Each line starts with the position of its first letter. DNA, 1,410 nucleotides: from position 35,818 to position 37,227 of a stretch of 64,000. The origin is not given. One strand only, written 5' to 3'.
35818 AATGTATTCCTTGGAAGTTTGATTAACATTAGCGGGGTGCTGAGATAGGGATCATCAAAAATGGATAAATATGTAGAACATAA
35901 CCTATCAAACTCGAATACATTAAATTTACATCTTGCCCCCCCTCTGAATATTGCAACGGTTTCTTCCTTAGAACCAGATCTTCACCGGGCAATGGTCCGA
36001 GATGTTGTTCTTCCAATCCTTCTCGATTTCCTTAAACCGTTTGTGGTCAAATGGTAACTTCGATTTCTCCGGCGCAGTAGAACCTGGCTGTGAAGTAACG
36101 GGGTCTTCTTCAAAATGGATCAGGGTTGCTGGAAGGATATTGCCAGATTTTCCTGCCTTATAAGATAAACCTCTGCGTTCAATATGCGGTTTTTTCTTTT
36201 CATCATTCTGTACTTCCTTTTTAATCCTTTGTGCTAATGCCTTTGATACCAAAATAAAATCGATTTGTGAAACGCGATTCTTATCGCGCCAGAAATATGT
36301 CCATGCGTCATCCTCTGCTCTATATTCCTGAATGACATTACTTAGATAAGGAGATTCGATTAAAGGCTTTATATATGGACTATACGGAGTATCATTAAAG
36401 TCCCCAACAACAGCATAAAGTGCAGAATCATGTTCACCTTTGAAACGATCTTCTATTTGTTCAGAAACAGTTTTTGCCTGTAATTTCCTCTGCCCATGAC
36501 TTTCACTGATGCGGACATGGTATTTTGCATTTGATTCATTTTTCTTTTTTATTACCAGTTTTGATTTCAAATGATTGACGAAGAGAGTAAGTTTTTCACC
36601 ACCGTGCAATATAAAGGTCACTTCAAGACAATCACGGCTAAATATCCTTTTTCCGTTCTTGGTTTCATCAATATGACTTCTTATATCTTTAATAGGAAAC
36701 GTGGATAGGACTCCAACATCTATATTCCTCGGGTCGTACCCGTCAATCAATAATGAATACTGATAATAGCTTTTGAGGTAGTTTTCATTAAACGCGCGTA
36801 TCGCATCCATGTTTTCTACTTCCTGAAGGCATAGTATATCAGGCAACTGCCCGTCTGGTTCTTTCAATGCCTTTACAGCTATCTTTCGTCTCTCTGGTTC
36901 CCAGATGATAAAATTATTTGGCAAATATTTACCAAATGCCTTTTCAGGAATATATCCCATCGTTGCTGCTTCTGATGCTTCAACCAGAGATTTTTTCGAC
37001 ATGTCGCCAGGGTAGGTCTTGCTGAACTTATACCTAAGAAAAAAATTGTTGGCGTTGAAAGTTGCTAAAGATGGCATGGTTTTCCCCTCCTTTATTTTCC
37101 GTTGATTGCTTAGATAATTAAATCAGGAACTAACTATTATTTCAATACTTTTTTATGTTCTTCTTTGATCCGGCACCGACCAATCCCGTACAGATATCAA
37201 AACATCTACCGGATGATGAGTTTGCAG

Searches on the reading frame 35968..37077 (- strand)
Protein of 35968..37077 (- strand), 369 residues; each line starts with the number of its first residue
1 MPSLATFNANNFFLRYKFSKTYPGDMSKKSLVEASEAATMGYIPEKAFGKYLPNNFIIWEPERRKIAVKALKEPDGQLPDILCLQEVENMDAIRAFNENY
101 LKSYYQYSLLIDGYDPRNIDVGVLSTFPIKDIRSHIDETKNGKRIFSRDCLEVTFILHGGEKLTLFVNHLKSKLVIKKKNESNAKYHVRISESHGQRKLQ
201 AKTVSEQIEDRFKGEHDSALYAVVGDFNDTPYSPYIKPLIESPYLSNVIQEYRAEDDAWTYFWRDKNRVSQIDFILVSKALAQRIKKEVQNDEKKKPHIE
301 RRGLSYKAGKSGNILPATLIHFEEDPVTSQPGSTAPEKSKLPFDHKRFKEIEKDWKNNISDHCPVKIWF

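Call 6: search_protein_families(library=pfam, proteins=[window:35968-37077:-], max_evalue=0.01)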
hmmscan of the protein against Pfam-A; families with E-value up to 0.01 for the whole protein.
window:35968-37077:- (369 aa): 2 families
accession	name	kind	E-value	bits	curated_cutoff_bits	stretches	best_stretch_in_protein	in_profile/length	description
PF03372.29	Exo_endo_phos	-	6e-12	46.2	24.5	1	78-283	30-208/225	Endonuclease/Exonuclease/phosphatase family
PF19580.5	Exo_endo_phos_3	-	9.6e-11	41.7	27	1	50-289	23-260/311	Endonuclease/Exonuclease/phosphatase family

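Call 11: find_encoding_contigs(protein=window:35968-37077:-, flank=10000, max_places=10)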
Protein window:35968-37077:- (369 aa): 1 contig read that carries it; 1 place shown.
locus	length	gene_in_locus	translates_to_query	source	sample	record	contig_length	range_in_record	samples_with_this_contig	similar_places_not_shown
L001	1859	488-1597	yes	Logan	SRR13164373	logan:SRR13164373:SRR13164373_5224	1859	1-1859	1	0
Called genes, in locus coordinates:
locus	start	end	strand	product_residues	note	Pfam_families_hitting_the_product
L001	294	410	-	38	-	-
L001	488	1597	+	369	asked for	PF03372:Exo_endo_phos, PF19580:Exo_endo_phos_3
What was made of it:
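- Tried and rejected: Only EEP gave a hit, a 1.9-kb Logan contig (call 11).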

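Call 15: search_protein_families(library=padloc, proteins=[window:35968-37077:-], max_evalue=0.01)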
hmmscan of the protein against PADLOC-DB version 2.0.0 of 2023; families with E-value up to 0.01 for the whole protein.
window:35968-37077:- (369 aa): 0 families

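Call 37: find_homologous_proteins(query=window:35968-37077:-, max_evalue=1e-20)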
Query window:35968-37077:- (369 aa): 818 proteins with E <= 1e-20 among 2754 candidates; the best 120 are listed.
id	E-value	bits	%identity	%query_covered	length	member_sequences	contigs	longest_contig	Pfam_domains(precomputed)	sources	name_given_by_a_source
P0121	1.3e-249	845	100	100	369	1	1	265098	PF03372.30,PF19580.6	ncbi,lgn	-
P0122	2.0e-210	716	84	100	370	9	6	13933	PF03372.30,PF19580.6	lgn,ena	-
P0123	1.9e-157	542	62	100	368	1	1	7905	PF03372.30,PF19580.6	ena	-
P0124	2.7e-157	542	63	100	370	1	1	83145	PF03372.30,PF19580.6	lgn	-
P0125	5.9e-155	534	62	100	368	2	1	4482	PF03372.30,PF19580.6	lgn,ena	-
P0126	1.7e-154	532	63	100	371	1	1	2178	PF03372.30,PF19580.6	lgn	-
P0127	1.5e-151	523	62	100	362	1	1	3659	PF03372.30,PF19580.6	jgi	-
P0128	5.6e-151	521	62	100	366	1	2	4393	PF03372.30,PF19580.6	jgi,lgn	-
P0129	3.3e-150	518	62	100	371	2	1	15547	PF03372.30,PF19580.6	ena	-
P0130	4.7e-150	518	62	100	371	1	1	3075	PF03372.30,PF19580.6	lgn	-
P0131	2.4e-148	512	62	100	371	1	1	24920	PF03372.30,PF19580.6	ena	-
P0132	2.9e-148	512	61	100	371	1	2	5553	PF03372.30,PF19580.6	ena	-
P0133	1.3e-147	510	61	100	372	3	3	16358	PF03372.30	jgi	jgi:endonuclease/exonuclease/phosphatase family metal-dependent hydrolase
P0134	1.8e-147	509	60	100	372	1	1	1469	PF03372.30,PF19580.6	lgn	-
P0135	3.6e-146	505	59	100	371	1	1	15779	PF03372.30,PF19580.6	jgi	jgi:endonuclease/exonuclease/phosphatase family metal-dependent hydrolase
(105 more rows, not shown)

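Call 38: find_encoding_contigs(protein=P0122, flank=10000, max_places=10)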
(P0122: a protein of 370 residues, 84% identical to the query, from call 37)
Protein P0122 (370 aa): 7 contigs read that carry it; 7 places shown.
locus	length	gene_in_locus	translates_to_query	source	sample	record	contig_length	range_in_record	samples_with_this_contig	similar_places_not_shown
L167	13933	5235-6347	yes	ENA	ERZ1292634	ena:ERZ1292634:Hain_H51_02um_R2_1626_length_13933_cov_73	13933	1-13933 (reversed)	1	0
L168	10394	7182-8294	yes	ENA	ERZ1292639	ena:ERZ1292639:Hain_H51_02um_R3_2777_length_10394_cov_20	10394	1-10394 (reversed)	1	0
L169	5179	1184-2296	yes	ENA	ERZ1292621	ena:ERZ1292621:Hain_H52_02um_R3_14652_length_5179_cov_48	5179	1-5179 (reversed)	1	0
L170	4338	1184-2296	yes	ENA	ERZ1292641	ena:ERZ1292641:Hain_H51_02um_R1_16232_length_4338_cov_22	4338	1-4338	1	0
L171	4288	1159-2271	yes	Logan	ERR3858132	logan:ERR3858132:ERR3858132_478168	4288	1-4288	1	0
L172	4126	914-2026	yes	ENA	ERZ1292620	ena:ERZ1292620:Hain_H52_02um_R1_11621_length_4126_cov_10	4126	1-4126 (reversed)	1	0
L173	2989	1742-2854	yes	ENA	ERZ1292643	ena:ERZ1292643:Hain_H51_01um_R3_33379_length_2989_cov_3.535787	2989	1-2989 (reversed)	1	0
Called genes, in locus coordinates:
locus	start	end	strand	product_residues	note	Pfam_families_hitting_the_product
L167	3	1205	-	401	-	?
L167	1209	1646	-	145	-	PF07963:N_methyl (weak), PF08334:T2SSG, PF22434:PilW_C (faint)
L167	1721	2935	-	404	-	PF28597:T2SSF_N, PF00482:T2SSF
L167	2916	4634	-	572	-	PF05157:MshEN, PF00437:T2SSE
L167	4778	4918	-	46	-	-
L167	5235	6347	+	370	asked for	PF19580:Exo_endo_phos_3, PF03372:Exo_endo_phos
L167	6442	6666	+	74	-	-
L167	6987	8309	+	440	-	PF00589:Phage_integrase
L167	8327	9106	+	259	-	PF01863:YgjP-like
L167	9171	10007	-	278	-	PF00892:EamA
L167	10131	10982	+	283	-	PF16881:LIAS_N, PF04055:Radical_SAM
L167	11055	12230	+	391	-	PF00155:Aminotran_1_2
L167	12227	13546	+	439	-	PF03447:NAD_binding_3, PF00742:Homoserine_dh, PF01842:ACT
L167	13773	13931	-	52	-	?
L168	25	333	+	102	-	-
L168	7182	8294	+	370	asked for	PF19580:Exo_endo_phos_3, PF03372:Exo_endo_phos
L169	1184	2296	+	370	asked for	PF19580:Exo_endo_phos_3, PF03372:Exo_endo_phos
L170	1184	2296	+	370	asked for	PF19580:Exo_endo_phos_3, PF03372:Exo_endo_phos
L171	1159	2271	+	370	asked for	PF19580:Exo_endo_phos_3, PF03372:Exo_endo_phos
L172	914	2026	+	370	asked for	PF19580:Exo_endo_phos_3, PF03372:Exo_endo_phos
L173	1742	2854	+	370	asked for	PF19580:Exo_endo_phos_3, PF03372:Exo_endo_phos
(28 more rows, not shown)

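Call 55: search_protein_families(library=pfam, proteins=[L167:6442-6666:+, L167:6987-8309:+], max_evalue=0.001)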
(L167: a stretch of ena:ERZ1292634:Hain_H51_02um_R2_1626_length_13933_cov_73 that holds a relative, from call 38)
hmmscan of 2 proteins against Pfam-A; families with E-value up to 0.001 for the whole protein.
L167:6442-6666:+ (74 aa): 0 families

L167:6987-8309:+ (440 aa): 2 families
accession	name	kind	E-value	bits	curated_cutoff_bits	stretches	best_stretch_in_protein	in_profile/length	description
PF00589.27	Phage_integrase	-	7.1e-23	81.7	27.1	1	261-412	20-168/172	Phage integrase family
PF13495.12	Phage_int_SAM_4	-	3.2e-05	24.7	27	1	126-222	6-82/85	Phage integrase, N-terminal SAM-like domain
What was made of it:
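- In the closest EEP-containing relative, a 440-aa tyrosine integrase lies on the equivalent side of the EEP gene (calls 38, 55).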

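Call 63: search_protein_families(library=ncbifam, proteins=[window:35968-37077:-], max_evalue=0.001)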
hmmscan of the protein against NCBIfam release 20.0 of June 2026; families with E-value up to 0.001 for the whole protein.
window:35968-37077:- (369 aa): 3 families
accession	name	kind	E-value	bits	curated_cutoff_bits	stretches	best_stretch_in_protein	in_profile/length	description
NF033681.1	ExeM_NucH_DNase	subfamily_domain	1.8e-11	43.6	300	1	80-287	288-500/546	ExeM/NucH family extracellular endonuclease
TIGR00633.1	xth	equivalog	1.8e-06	27.6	99.05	0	77-153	26-102/255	exodeoxyribonuclease III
TIGR00195.1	exoDNase_III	equivalog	0.00058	19.6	182.55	0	77-115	25-63/254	exodeoxyribonuclease III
